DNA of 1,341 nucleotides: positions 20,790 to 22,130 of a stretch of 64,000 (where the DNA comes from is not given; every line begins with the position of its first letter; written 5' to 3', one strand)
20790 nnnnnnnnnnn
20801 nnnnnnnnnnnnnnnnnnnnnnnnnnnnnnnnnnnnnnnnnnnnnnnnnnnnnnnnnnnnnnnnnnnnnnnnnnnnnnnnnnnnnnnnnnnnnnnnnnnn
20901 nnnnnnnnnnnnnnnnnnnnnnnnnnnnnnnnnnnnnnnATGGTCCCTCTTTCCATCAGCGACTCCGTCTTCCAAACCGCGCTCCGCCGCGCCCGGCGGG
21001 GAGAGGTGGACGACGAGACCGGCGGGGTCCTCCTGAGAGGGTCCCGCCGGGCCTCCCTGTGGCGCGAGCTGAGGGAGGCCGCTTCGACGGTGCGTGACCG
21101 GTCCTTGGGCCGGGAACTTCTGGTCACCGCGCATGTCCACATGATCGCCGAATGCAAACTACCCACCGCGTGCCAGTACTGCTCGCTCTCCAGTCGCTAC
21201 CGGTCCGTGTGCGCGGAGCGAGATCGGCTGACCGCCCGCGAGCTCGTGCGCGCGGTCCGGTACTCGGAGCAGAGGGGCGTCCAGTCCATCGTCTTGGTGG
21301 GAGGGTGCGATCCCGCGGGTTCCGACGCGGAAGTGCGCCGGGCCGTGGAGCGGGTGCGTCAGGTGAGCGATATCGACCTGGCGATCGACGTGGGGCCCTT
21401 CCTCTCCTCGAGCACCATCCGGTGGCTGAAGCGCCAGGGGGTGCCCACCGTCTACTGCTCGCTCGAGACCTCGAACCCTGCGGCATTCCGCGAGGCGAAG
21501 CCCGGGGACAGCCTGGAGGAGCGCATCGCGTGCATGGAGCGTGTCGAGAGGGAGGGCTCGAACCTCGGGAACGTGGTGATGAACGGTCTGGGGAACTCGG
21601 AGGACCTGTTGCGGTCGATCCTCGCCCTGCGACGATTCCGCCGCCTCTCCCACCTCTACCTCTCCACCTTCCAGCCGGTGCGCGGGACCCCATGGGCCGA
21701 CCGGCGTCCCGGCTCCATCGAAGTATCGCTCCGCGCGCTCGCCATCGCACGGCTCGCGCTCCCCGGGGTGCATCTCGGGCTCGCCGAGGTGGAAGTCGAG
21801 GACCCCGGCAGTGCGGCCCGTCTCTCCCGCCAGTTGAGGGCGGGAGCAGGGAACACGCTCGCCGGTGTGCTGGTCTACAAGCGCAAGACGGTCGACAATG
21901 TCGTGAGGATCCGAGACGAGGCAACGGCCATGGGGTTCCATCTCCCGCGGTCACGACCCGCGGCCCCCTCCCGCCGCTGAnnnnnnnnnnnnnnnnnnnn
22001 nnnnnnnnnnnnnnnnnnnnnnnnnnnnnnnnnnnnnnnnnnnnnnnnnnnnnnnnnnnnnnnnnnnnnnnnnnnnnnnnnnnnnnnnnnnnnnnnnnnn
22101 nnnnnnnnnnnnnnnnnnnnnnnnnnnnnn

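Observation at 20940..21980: BioB-like radical SAM protein with non-canonical CX5CX2C cluster spacing (HcgA/HmdB-like), a second methanogen-associated cofactor signature in this window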

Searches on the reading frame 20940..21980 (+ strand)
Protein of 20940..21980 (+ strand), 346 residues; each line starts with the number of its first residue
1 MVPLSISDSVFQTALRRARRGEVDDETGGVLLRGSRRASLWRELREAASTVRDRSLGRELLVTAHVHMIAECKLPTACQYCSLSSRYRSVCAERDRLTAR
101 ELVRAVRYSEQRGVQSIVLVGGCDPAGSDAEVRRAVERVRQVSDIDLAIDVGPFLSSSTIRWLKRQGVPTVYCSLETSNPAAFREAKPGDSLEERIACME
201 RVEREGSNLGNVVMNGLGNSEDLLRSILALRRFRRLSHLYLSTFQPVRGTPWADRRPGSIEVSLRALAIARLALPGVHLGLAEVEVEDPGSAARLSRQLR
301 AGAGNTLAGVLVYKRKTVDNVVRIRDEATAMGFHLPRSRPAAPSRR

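Call 3: search_protein_families(library=pfam, proteins=[window:20940-21980:+], max_evalue=1)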
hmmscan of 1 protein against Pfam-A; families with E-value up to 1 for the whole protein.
window:20940-21980:+ (346 aa): 2 families
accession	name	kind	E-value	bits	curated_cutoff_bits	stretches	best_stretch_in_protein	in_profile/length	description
PF04055.27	Radical_SAM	-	1.1e-12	48.9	29.5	1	76-222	9-157/166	Radical SAM superfamily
PF00947.25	Pico_P2A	-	0.073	13.5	26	1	65-125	31-89/127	Picornavirus core protein 2A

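Call 4: search_protein_families(library=ncbifam, proteins=[window:20940-21980:+], max_evalue=1)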
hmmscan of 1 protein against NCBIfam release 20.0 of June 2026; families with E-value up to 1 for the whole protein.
window:20940-21980:+ (346 aa): 21 families
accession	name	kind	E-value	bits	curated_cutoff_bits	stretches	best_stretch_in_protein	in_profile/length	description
TIGR03957.1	rSAM_HmdB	equivalog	1.5e-29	103.2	320.9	1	42-305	19-277/317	5,10-methenyltetrahydromethanopterin hydrogenase cofactor biosynthesis protein HmdB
TIGR00433.2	bioB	equivalog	3.4e-20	72.5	225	1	42-282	20-259/307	biotin synthase BioB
TIGR03956.1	rSAM_HydE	equivalog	2.9e-18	66.2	254.6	1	36-279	23-264/340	[FeFe] hydrogenase H-cluster radical SAM maturase HydE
TIGR03910.1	pyrrolys_PylB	equivalog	2e-17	63.1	348.2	1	21-303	16-293/347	methylornithine synthase PylB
NF053742.1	LipS1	equivalog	3.5e-09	36.7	230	1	71-276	16-215/268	LipS1 family lipoyl synthase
TIGR02666.1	moaA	equivalog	1.8e-08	33.7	284.05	1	77-221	23-172/336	GTP 3',8-cyclase MoaA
TIGR02351.2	thiH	equivalog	2.4e-08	33.5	380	1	42-206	53-214/364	2-iminoacetate synthase ThiH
NF053743.1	LipS2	equivalog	3.8e-07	29.8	270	1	63-267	24-224/292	LipS2 family lipoyl synthase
TIGR02668.1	moaA_archaeal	equivalog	2.2e-06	26.9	325.25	1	65-218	13-162/303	GTP 3',8-cyclase MoaA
NF001199.0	PRK00164.2-1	equivalog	4.4e-06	26.1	231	1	66-205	16-148/308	GTP 3',8-cyclase MoaA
NF004911.0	PRK06267.1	equivalog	3.2e-05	23.3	305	1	54-277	19-237/351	hypothetical protein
NF005609.0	PRK07360.1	equivalog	0.00035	19.4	426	1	8-141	5-137/374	7,8-didemethyl-8-hydroxy-5-deazariboflavin synthase subunit CofH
TIGR03551.1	F420_cofH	equivalog_domain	0.0015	17.4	374.1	1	42-141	17-114/345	5-amino-6-(D-ribitylamino)uracil--L-tyrosine 4-hydroxyphenyl transferase CofH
NF045502.1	variant_rSAM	domain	0.0017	17.4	125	1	76-189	144-266/357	radical SAM protein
NF006308.0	PRK08508.1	equivalog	0.003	16.8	377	1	72-226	15-170/279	biotin synthase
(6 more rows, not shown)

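Call 5: search_solved_structures(query=window:20940-21980:+, max_evalue=1, show_alignments=3)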
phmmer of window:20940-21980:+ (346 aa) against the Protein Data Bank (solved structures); distinct sequences matched with E-value up to 1: 13.
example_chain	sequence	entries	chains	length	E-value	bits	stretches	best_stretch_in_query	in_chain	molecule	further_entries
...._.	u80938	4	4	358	9.4e-17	64.5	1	44-279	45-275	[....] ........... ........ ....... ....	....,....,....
3ciw_A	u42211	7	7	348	1e-16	64.4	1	44-279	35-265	FeFe-Hydrogenase maturase | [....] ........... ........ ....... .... | Biotin synthetase, putative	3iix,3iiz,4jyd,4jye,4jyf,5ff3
7o1o_A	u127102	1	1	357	1.5e-16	63.8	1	44-279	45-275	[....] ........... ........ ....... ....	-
8qmk_A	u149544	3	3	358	1.5e-16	63.8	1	44-279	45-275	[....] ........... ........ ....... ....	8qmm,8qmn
5few_A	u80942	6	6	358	1.5e-16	63.8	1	44-279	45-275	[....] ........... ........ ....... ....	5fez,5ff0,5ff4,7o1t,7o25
4jy8_A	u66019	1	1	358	1.5e-16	63.8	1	44-279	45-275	FEFE-HYDROGENASE MATURASE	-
3cix_A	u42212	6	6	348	1.6e-16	63.7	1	44-279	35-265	FeFe-Hydrogenase maturase | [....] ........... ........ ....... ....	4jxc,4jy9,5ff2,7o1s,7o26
7o1p_A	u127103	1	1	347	1.6e-16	63.7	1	44-279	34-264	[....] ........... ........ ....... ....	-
3t7v_A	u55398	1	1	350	7.3e-12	48.4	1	40-287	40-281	methylornithine synthase PylB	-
8vcw_A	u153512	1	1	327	1.1e-10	44.6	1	43-283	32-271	Biotin synthase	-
8vdw_A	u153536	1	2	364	1.7e-07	34.1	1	70-280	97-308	Biotin synthase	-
1r30_A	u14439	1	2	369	4.8e-06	29.3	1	70-282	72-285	Biotin synthase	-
4wcx_A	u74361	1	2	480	0.048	16.2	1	25-181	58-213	Biotin and thiamin synthesis associated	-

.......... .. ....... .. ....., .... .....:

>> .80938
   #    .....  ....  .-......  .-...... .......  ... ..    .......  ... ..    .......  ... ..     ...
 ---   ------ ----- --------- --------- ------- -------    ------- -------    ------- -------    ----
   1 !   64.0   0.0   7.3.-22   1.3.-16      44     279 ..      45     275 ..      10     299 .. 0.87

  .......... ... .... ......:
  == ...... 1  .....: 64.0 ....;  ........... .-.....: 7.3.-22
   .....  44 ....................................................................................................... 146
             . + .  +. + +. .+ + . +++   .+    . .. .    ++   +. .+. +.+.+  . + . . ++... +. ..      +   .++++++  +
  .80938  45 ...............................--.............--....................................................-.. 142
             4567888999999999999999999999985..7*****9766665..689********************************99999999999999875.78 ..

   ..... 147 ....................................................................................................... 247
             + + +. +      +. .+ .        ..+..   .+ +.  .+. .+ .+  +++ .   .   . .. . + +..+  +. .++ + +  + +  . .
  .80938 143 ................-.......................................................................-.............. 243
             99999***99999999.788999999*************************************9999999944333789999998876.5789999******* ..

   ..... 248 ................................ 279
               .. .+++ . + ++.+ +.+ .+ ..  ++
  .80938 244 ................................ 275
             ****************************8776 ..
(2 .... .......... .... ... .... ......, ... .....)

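Call 6: find_homologous_proteins(query=window:20940-21980:+, max_evalue=0.001)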
Query window:20940-21980:+ (346 aa): 115 proteins with E <= 0.001 among 8000 candidates.
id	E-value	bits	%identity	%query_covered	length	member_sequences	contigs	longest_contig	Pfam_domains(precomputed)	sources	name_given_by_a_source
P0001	6.4e-217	737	99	100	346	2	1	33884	PF04055.28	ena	-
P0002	3.9e-126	439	62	97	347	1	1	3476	PF04055.28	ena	-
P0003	3.7e-123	429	60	95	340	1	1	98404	PF04055.28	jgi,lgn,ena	jgi:biotin synthase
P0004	5.3e-123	428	63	96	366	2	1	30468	PF04055.28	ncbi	-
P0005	2.0e-122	427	61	97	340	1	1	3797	PF04055.28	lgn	-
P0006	2.3e-122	426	59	97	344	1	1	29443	PF04055.28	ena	-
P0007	3.6e-122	426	60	97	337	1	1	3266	PF04055.28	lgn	-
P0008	9.6e-122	424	61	96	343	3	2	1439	PF04055.28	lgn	-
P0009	1.9e-121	423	62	94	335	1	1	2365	PF04055.28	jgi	jgi:biotin synthase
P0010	3.2e-121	423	61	95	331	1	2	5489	PF04055.28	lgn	-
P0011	1.4e-120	421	60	97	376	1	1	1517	PF04055.28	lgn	-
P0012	1.9e-120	420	62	90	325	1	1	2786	PF04055.28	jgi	jgi:biotin synthase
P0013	1.5e-119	417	58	95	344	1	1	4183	PF04055.28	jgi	jgi:biotin synthase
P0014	3.4e-119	416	60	95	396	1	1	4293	PF04055.28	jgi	jgi:biotin synthase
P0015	4.6e-119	416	58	97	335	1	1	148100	PF04055.28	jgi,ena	jgi:biotin synthase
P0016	9.3e-119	415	60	93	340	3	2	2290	PF04055.28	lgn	-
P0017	9.8e-119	414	60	95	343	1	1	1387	PF04055.28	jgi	jgi:biotin synthase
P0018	1.3e-118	414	61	93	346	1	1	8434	PF04055.28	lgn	-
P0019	1.8e-118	414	59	95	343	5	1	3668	PF04055.28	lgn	-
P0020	1.9e-118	414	60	94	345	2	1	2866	PF04055.28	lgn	-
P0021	2.7e-118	413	61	94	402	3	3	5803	PF04055.28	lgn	-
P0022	1.5e-117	411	59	96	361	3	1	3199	PF04055.28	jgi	jgi:biotin synthase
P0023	2.2e-117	410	59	95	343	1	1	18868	PF04055.28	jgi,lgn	jgi:biotin synthase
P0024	3.0e-117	410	61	95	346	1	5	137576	PF04055.28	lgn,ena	-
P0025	5.1e-117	409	59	94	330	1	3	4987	PF04055.28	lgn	-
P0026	5.2e-117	409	62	94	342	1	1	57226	PF04055.28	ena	-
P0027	5.2e-117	409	61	95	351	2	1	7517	PF04055.28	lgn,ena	-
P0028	8.1e-117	408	61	94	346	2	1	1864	PF04055.28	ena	-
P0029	9.9e-117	408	59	95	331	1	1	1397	PF04055.28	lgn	-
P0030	1.0e-116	408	56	96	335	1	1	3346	PF04055.28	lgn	-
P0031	2.1e-116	407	58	93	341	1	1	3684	PF04055.28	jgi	jgi:biotin synthase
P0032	3.1e-116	406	62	90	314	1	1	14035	PF04055.28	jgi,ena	jgi:biotin synthase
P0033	4.5e-116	406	60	95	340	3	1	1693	PF04055.28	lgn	-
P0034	5.7e-116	405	56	97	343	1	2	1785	PF04055.28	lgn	-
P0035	5.7e-116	405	59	93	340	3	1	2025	PF04055.28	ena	-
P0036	6.3e-116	405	61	94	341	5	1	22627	PF04055.28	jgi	-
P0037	7.5e-116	405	59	95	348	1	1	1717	PF04055.28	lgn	-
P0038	8.8e-116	405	60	93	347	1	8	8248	PF04055.28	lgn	-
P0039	2.5e-115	403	57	97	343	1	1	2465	PF04055.28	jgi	jgi:biotin synthase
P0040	3.0e-115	403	57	97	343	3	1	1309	PF04055.28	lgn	-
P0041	5.9e-115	402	58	95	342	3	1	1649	PF04055.28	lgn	-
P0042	9.1e-115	401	59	94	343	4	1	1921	PF04055.28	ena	-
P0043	1.2e-114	401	61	94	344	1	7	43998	PF04055.28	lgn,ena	-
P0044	1.3e-114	401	57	95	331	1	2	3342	PF04055.28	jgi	jgi:biotin synthase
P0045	2.0e-114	400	61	94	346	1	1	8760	PF04055.28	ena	-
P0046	3.0e-114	400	62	88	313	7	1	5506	PF04055.28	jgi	jgi:biotin synthase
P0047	4.7e-114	399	60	96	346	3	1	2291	PF04055.28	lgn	-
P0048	6.5e-114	399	59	91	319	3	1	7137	PF04055.28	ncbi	ncbi:MAG: radical SAM protein [Nitrososphaerales archaeon]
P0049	1.3e-113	398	56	97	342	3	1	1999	PF04055.28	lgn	-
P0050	3.5e-113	396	60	93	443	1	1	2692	PF04055.28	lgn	-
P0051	4.3e-113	396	56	97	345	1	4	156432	PF04055.28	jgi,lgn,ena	jgi:biotin synthase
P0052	7.3e-113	395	59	93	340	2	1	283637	PF04055.28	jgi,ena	jgi:biotin synthase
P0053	9.6e-113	395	57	95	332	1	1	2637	PF04055.28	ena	-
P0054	1.1e-112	395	57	96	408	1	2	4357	PF04055.28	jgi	jgi:biotin synthase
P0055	1.4e-112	394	57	95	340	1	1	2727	PF04055.28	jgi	jgi:biotin synthase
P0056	1.8e-112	394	60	95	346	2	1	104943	PF04055.28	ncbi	-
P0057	2.0e-112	394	56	95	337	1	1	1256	PF04055.28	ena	-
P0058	2.2e-112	394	58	94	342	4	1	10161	PF04055.28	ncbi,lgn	-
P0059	6.9e-112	392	58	96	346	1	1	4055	PF04055.28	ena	-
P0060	7.1e-112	392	59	96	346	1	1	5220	PF04055.28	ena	-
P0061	2.9e-111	390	56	95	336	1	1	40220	PF04055.28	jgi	jgi:biotin synthase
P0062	3.8e-111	389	61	88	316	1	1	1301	PF04055.28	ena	-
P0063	7.8e-111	388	56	95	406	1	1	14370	PF04055.28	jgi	jgi:biotin synthase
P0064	1.5e-110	388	57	98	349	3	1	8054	PF04055.28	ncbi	-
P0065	5.7e-110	386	58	96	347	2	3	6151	PF04055.28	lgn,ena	-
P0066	8.0e-110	385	56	95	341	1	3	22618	PF04055.28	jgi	jgi:biotin synthase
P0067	1.6e-109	384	58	93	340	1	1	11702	PF04055.28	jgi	jgi:biotin synthase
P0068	6.8e-109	382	54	96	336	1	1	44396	PF04055.28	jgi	-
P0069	2.3e-108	380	57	94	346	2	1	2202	PF04055.28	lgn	-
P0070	2.8e-108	380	57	99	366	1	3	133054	PF04055.28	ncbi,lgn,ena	-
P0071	4.7e-108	379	60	82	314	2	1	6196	PF04055.28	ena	-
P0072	1.2e-107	378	55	95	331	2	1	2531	PF04055.28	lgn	-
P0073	2.8e-107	377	57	95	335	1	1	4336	PF04055.28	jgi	jgi:biotin synthase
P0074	8.3e-107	375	55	95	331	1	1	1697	PF04055.28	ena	-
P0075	8.7e-107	375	55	96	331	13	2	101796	PF04055.28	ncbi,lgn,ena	-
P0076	1.7e-106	374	56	93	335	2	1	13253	PF04055.28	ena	-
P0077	2.1e-106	374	55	96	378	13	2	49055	PF04055.28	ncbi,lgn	-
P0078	5.7e-106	373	54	95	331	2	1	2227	PF04055.28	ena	-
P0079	6.3e-106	372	55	95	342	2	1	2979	PF04055.28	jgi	-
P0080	6.8e-106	372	55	95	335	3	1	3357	PF04055.28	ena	-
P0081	7.6e-106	372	55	95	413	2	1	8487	PF04055.28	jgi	jgi:biotin synthase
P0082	7.6e-106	372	55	95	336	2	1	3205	PF04055.28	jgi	-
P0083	7.9e-106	372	54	95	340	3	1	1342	PF04055.28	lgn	-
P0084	8.5e-106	372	56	95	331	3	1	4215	PF04055.28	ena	-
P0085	4.5e-105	370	57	94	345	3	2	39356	PF04055.28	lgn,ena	-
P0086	5.4e-105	369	58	88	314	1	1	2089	PF04055.28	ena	-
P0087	5.7e-105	369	56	93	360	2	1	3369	PF04055.28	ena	-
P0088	8.4e-105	369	62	79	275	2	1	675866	PF04055.28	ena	-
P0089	1.8e-104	368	55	95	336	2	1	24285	PF04055.28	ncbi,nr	ncbi:MAG TPA: hypothetical protein VEH28_08540 [Thermoplasmata archaeon]|nr:hypothetical protein [Th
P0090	3.5e-104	367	54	95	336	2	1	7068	PF04055.28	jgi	jgi:biotin synthase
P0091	4.7e-104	366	54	95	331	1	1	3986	PF04055.28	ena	-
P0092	5.4e-104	366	64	77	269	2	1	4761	PF04055.28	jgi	-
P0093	6.3e-104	366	55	95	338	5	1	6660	PF04055.28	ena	-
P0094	9.0e-104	365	54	95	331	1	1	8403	PF04055.28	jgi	jgi:biotin synthase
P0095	4.2e-103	363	54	95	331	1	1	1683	PF04055.28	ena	-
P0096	7.6e-103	362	54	95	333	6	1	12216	PF04055.28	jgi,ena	-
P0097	1.7e-102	361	54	95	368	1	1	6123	PF04055.28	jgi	jgi:biotin synthase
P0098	5.5e-102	359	53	96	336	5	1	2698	PF04055.28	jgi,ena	-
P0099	5.7e-102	359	54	95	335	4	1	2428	PF04055.28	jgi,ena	-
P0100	3.5e-101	357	54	94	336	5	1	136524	PF04055.28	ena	-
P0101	4.8e-101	356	53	95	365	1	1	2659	PF04055.28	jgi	-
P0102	9.6e-101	355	52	95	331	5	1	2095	PF04055.28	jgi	-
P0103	3.2e-100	354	61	77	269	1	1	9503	PF04055.28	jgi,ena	-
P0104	8.1e-98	346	54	94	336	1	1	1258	PF04055.28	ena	-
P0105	7.2e-96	339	53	90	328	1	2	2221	PF04055.28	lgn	-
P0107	1.1e-88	316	63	68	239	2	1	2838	PF04055.28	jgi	jgi:biotin synthase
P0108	1.8e-85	305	61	68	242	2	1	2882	PF04055.28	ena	-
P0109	1.9e-82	295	54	77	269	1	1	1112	PF04055.28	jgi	jgi:biotin synthase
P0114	2.5e-71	259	52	69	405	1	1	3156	PF04055.28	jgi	-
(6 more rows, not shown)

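Call 10: find_encoding_contigs(protein=P0001, flank=10000, max_places=3)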
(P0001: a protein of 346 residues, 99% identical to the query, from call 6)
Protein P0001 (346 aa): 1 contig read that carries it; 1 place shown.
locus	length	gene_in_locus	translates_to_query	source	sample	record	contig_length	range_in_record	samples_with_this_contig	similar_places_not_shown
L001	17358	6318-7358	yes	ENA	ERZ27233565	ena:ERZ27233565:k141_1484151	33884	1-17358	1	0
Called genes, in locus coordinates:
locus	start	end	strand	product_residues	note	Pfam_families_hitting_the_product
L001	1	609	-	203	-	?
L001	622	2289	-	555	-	PF00528:BPD_transp_1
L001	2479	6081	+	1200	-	-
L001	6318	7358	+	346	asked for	PF04055:Radical_SAM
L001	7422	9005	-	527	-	PF04389:Peptidase_M28 (weak), PF01546:Peptidase_M20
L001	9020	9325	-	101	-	-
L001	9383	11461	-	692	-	PF06779:MFS_4 (weak), PF00083:Sugar_tr, PF07690:MFS_1, PF01865:PhoU_div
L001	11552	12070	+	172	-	-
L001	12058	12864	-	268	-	PF01887:SAM_HAT_N, PF20257:SAM_HAT_C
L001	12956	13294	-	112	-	-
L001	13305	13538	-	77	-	PF01037:AsnC_trans_reg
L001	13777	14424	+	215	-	PF14382:ECR1_N (weak), PF22625:ECR1_N_2 (weak), PF21266:S1_RRP4 (faint), PF00013:KH_1, PF15985:KH_6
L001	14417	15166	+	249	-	PF01138:RNase_PH, PF03725:RNase_PH_C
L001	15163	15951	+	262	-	PF01138:RNase_PH, PF03725:RNase_PH_C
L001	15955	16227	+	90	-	PF01780:Ribosomal_L37ae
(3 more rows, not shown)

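Call 17: find_encoding_contigs(protein=P0052, flank=10000, max_places=2)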
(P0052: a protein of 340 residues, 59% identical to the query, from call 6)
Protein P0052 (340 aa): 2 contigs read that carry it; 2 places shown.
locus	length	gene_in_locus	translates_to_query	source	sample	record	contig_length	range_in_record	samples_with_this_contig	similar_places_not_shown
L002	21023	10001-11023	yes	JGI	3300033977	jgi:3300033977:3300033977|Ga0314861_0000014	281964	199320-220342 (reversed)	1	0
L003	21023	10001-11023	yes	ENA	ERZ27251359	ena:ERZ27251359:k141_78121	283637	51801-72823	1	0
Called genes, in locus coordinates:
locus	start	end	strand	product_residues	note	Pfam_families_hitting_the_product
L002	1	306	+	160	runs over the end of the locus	-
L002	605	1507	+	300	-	-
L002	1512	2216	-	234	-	PF00753:Lactamase_B, PF19583:ODP (weak)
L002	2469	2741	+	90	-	-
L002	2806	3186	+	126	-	-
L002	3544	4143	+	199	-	-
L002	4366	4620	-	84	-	-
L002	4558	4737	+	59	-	-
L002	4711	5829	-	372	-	PF01209:Ubie_methyltran, PF13489:Methyltransf_23, PF13649:Methyltransf_25, PF13847:Methyltransf_31, PF08241:Methyltransf_11, PF08242:Methyltransf_12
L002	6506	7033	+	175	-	PF00011:HSP20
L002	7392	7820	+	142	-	PF10604:Polyketide_cyc2 (weak)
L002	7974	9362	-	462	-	PF01266:DAO, PF01946:Thi4 (weak)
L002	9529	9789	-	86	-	-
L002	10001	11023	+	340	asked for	PF04055:Radical_SAM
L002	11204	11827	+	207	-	-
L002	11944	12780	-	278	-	-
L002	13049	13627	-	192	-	PF13191:AAA_16 (faint), PF13238:AAA_18 (faint), PF13671:AAA_33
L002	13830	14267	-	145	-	-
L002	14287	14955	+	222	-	-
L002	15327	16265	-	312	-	PF00291:PALP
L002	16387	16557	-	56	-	-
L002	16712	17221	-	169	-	-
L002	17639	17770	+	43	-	-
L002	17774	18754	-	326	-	PF16884:ADH_N_2, PF00107:ADH_zinc_N, PF13602:ADH_zinc_N_2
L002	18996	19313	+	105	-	-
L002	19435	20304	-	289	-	PF02086:MethyltransfD12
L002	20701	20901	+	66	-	PF17726:DpnI_C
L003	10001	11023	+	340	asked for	PF04055:Radical_SAM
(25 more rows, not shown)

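Call 18: find_encoding_contigs(protein=P0015, flank=8000, max_places=1)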
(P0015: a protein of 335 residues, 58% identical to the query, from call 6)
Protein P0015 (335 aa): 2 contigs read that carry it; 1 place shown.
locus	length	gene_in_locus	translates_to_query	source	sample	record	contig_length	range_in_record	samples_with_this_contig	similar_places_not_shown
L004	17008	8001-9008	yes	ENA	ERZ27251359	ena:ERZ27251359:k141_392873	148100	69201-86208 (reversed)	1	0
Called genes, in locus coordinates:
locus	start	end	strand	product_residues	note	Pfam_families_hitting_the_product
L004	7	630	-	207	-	PF01022:HTH_5 (weak), PF12840:HTH_20, PF13412:HTH_24 (faint)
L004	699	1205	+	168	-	PF00011:HSP20 (weak), PF17886:ArsA_HSP20 (weak)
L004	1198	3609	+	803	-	PF02359:CDC48_N, PF02933:CDC48_2, PF05496:RuvB_N, PF00004:AAA, PF07724:AAA_2 (weak), PF13191:AAA_16 (weak), PF17862:AAA_lid_3, PF00004:AAA, +20 more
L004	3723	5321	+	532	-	PF01921:tRNA-synt_1f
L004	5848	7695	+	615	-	-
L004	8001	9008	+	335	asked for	PF04055:Radical_SAM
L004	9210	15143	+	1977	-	PF13573:SprB (faint), PF19081:Ig_7 (faint), PF13927:Ig_3 (faint), PF23664:Ig_Pom152 (faint), PF01436:NHL (faint)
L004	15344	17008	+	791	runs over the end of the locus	PF05048:NosD, PF13229:Beta_helix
